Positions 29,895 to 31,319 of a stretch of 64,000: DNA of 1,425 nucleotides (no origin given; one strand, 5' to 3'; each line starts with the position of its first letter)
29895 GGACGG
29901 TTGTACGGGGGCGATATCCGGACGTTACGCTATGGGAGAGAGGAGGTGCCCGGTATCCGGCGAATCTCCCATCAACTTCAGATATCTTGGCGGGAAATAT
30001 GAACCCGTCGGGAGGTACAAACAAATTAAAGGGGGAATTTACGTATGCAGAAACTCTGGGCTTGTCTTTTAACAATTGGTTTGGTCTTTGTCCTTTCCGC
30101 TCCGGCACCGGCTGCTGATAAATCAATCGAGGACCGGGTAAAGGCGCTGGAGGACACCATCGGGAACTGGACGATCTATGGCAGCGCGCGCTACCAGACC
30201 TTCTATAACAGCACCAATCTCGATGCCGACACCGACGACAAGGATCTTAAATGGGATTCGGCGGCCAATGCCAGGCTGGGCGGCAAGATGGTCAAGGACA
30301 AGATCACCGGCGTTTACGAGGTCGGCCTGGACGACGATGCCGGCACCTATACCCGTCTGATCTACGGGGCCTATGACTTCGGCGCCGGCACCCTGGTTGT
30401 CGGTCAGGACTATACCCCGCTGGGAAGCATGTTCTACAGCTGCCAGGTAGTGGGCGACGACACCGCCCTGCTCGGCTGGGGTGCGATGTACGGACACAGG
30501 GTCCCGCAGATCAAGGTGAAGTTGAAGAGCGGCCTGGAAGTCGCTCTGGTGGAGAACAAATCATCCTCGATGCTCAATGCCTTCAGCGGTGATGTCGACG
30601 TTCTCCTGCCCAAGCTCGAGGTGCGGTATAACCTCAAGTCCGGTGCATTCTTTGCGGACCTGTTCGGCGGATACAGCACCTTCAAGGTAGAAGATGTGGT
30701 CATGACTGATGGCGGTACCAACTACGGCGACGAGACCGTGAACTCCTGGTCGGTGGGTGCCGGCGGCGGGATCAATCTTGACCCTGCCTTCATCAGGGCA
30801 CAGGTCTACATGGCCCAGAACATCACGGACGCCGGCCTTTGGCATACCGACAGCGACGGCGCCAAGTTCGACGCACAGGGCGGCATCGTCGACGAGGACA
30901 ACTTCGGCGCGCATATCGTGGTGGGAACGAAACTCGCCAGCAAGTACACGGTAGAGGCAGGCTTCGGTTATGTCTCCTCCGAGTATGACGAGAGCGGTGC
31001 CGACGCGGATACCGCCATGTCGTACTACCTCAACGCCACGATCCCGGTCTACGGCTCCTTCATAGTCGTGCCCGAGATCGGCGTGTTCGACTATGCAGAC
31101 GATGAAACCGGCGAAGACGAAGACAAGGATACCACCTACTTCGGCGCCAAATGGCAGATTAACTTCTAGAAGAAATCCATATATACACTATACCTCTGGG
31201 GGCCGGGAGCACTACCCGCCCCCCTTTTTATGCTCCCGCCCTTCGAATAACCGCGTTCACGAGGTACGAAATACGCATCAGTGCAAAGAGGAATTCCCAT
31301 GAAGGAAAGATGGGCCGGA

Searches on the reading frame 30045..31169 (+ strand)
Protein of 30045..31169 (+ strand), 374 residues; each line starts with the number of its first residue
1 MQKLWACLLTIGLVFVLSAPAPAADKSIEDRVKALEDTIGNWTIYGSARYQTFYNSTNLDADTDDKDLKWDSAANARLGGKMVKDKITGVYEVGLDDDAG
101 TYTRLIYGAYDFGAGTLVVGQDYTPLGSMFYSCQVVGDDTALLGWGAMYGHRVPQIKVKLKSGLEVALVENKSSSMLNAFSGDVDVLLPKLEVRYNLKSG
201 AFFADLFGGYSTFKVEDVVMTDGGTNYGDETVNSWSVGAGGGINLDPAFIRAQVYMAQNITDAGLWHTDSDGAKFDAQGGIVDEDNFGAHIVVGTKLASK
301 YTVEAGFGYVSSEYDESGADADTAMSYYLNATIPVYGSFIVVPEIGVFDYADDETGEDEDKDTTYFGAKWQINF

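Call 25: search_protein_families(library=pfam, proteins=[window:30045-31169:+], max_evalue=0.00001)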
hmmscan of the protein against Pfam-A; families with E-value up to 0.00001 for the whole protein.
window:30045-31169:+ (374 aa): 0 families

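Call 62: search_protein_families(library=pfam, proteins=[window:30045-31169:+], max_evalue=0.01)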
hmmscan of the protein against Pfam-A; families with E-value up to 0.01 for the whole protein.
window:30045-31169:+ (374 aa): 1 family
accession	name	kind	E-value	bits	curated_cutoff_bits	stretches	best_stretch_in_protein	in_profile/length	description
PF13568.12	OMP_b-brl_2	-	0.0067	17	27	0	192-250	104-162/175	Outer membrane protein beta-barrel domain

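Call 63: search_protein_families(library=ncbifam, proteins=[window:30045-31169:+], max_evalue=0.00001)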
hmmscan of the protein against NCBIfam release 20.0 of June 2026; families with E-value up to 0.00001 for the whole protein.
window:30045-31169:+ (374 aa): 0 families
